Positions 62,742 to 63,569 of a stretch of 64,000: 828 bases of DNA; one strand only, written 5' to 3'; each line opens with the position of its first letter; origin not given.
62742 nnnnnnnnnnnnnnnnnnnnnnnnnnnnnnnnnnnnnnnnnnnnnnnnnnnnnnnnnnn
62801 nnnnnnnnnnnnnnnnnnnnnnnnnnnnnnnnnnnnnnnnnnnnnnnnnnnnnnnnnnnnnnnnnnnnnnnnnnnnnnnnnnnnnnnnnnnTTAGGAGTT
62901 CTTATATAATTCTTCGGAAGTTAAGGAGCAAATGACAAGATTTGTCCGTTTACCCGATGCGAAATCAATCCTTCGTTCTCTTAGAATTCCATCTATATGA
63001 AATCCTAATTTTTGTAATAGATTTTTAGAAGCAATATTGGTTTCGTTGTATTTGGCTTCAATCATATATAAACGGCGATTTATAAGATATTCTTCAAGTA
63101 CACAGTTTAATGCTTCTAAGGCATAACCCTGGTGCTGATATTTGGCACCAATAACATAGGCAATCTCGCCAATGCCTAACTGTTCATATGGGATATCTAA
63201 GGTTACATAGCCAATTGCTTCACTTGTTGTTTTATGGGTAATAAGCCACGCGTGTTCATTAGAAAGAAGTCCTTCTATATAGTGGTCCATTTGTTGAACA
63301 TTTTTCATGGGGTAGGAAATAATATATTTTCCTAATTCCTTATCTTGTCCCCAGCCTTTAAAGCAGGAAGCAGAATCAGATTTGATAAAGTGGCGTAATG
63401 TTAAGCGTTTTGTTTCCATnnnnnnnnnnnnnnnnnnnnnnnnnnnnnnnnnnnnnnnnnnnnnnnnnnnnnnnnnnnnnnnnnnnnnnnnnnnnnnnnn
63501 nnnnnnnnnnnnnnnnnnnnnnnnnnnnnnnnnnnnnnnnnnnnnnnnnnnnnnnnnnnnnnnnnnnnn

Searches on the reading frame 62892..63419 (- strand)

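Call 47: search_protein_families(library=pfam, proteins=[window:62892-63419:-])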
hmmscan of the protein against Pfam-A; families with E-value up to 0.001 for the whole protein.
window:62892-63419:- (175 aa): 3 families
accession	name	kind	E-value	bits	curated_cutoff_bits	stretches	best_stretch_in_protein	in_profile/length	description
PF13302.13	Acetyltransf_3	-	7.5e-21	75.7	25.4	1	5-141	1-138/138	Acetyltransferase (GNAT) domain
PF00583.31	Acetyltransf_1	-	1.8e-08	35.1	20.7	1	38-140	18-116/116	Acetyltransferase (GNAT) family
PF13420.13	Acetyltransf_4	-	0.00014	22.3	24.3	1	39-149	32-143/155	Acetyltransferase (GNAT) domain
